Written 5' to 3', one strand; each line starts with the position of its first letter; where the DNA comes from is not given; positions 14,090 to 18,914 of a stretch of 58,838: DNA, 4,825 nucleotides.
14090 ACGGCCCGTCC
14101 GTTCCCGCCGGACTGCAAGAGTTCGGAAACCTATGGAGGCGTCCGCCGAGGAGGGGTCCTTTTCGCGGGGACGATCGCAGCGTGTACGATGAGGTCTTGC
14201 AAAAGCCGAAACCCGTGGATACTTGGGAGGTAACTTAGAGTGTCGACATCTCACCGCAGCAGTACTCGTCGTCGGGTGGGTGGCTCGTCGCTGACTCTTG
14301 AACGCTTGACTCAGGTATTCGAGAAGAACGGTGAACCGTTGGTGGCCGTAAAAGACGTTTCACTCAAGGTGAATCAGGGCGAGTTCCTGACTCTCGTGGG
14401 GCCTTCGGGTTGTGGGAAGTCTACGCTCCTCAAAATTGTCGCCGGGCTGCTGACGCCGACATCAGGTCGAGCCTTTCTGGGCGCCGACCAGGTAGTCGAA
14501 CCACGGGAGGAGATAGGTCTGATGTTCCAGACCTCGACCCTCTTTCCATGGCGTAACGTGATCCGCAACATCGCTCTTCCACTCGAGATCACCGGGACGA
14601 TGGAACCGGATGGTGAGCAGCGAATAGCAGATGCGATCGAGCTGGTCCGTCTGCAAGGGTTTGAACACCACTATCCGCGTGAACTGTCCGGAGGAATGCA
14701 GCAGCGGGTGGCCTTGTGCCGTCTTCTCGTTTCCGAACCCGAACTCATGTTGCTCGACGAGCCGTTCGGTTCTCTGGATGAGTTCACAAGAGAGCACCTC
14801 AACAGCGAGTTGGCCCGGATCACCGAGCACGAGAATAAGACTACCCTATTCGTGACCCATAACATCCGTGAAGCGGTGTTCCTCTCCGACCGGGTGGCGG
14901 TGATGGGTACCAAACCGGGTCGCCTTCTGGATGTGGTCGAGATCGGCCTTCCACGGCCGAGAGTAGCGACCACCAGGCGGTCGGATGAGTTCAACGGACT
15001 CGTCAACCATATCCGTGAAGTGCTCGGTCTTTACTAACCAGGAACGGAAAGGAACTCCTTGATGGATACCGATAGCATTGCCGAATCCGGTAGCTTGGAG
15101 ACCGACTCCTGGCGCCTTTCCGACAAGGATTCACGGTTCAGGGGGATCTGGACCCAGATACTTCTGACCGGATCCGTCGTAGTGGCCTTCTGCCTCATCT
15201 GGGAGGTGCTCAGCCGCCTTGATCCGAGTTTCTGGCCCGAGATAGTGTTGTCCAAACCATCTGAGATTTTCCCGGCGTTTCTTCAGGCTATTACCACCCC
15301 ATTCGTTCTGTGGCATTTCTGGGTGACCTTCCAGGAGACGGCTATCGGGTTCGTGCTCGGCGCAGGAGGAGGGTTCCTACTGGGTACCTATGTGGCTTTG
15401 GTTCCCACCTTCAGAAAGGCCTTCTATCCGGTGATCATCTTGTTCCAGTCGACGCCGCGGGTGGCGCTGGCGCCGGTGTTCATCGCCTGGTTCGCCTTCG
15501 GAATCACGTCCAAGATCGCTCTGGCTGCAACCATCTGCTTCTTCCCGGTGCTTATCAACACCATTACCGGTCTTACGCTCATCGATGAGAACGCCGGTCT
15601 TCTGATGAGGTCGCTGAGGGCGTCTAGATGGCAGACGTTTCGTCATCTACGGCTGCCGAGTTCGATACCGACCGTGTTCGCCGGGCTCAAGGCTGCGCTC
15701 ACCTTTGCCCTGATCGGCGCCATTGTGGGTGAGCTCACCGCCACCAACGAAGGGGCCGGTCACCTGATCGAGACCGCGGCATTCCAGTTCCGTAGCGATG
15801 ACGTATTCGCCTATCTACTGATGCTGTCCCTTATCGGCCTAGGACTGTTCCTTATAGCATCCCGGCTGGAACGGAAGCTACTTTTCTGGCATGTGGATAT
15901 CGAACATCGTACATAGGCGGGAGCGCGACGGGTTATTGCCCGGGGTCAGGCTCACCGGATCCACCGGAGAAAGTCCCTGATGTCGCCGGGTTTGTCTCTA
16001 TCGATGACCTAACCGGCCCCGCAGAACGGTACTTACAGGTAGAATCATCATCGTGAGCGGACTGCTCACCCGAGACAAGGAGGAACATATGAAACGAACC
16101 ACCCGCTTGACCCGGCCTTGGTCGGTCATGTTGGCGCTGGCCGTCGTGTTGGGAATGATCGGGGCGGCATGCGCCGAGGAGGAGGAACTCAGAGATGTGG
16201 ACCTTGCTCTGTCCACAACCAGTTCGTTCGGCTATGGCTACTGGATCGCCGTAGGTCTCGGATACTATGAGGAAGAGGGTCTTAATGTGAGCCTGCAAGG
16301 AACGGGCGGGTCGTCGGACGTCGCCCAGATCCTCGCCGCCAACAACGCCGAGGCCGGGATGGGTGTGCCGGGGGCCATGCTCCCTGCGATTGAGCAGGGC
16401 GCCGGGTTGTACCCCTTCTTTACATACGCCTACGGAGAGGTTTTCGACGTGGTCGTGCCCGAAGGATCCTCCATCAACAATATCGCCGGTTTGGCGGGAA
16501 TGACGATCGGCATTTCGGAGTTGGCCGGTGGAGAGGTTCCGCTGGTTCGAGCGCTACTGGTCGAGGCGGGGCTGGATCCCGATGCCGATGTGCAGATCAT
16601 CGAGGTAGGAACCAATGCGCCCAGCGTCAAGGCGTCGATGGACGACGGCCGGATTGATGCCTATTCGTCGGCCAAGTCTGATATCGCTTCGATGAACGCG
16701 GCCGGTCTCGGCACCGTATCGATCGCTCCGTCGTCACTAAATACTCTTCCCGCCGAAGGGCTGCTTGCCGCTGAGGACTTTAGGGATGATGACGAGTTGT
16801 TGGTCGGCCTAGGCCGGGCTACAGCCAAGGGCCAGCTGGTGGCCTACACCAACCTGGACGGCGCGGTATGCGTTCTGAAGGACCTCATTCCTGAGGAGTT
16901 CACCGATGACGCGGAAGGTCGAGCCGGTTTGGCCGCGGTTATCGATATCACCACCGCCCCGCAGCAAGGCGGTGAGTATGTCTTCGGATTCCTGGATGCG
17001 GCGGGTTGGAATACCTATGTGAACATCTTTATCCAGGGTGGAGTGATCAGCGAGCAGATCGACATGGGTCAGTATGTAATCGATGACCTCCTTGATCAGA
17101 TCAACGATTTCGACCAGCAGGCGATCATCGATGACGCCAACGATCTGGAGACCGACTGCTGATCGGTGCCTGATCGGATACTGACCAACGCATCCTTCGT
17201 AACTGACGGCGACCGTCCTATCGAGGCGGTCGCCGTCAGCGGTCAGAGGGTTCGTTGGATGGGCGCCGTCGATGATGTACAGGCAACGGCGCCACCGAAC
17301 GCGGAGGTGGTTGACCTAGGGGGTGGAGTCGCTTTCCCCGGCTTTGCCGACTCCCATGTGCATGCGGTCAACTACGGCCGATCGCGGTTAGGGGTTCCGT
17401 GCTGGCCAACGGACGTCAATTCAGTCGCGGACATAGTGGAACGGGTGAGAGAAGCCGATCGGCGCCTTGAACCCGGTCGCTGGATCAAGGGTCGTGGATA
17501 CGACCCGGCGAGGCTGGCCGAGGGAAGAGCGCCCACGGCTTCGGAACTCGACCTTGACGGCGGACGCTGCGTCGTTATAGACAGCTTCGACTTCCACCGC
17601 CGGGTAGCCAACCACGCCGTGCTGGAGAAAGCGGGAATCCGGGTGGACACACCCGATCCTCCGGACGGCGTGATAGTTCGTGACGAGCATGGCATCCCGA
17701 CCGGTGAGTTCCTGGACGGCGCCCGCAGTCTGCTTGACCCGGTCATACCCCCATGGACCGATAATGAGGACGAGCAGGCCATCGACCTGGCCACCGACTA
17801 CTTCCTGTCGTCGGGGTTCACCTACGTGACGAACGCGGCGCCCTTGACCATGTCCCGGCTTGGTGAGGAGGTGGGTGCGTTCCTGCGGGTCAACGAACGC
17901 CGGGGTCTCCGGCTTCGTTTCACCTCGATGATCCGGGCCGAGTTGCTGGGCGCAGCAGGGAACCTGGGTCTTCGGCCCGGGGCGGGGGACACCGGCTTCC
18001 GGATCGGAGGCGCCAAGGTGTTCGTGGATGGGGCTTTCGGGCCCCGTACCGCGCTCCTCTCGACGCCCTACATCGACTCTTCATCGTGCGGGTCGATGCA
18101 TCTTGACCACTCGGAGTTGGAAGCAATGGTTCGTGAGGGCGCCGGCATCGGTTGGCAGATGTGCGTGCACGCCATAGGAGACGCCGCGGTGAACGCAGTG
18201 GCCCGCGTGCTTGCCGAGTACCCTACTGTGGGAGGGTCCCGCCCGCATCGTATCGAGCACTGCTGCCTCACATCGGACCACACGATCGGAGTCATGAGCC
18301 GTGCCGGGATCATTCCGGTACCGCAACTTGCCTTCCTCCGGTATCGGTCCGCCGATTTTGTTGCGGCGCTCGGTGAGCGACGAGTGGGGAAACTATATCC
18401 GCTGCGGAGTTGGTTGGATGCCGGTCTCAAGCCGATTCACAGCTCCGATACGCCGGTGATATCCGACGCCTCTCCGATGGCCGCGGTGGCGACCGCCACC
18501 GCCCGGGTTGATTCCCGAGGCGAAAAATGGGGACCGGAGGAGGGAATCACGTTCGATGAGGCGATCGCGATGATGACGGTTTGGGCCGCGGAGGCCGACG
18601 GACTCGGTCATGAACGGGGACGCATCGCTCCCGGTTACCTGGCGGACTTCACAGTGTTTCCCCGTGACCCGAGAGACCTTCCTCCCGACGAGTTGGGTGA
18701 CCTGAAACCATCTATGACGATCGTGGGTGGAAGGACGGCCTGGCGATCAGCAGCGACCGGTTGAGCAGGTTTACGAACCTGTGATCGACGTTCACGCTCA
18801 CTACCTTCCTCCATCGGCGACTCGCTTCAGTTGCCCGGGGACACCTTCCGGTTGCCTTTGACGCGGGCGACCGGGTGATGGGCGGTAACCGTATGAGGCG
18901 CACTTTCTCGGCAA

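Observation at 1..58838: Dense family of ~200-bp TA-flanked inverted-repeat elements: nine copies in one window, no transposase present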

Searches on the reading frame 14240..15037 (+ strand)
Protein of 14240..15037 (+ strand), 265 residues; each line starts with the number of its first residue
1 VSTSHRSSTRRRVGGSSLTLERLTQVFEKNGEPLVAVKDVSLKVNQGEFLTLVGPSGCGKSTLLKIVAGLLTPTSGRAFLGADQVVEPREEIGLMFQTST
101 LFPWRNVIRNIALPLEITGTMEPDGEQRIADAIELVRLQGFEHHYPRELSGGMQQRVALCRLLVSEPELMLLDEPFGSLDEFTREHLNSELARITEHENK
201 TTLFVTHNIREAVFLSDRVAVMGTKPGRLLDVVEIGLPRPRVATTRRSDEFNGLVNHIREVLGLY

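Call 15: search_protein_families(library=pfam, proteins=[window:14240-15037:+], max_evalue=0.00001)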
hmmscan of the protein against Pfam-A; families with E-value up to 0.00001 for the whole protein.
window:14240-15037:+ (265 aa): 2 families
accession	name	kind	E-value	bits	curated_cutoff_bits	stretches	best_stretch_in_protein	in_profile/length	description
PF00005.33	ABC_tran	-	5.6e-34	118.1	25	1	37-176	1-136/137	ABC transporter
PF13304.12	AAA_21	-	2e-06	28.5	27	0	51-72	3-24/304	AAA domain, putative AbiEii toxin, Type IV TA system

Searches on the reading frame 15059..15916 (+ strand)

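Call 15: search_protein_families(library=pfam, proteins=[window:15059-15916:+], max_evalue=0.00001)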
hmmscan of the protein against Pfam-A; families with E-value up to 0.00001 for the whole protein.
window:15059-15916:+ (285 aa): 1 family
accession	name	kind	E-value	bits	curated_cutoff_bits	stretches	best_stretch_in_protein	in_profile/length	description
PF00528.27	BPD_transp_1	-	3.8e-28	98.9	26.4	1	105-274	1-182/184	Binding-protein-dependent transport system inner membrane component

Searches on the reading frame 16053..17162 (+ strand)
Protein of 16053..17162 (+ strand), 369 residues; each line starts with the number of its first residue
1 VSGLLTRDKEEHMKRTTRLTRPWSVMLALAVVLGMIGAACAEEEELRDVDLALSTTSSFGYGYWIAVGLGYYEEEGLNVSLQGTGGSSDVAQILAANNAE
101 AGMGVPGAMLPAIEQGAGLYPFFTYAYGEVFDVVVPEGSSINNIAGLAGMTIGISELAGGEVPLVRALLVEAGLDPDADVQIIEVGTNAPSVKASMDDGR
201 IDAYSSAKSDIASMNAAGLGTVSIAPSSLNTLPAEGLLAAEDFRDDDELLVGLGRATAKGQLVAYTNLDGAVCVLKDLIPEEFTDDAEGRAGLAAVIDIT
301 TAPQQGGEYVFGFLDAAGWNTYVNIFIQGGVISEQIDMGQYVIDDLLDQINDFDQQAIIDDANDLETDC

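Call 33: search_protein_families(library=pfam, proteins=[window:16053-17162:+], max_evalue=0.001)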
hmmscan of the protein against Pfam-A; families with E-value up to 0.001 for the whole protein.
window:16053-17162:+ (369 aa): 3 families
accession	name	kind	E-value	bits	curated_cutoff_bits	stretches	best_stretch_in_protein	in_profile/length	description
PF09084.16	NMT1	-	2e-19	70.8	20.5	1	62-266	6-211/216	NMT1/THI5 like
PF13379.11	NMT1_2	-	7e-08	33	24.7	1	65-205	23-177/252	NMT1-like family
PF16868.10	NMT1_3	-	3.8e-06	27.2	27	1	62-208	12-168/289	NMT1-like family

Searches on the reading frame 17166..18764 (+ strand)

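Call 33: search_protein_families(library=pfam, proteins=[window:17166-18764:+], max_evalue=0.001)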
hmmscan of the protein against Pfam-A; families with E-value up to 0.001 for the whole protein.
window:17166-18764:+ (532 aa): 2 families
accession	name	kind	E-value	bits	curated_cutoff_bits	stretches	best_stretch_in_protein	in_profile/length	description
PF07969.17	Amidohydro_3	-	7.9e-84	283.2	29.7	1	47-524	1-470/472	Amidohydrolase family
PF01979.26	Amidohydro_1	-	1.3e-12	48.1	25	1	317-523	136-343/345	Amidohydrolase family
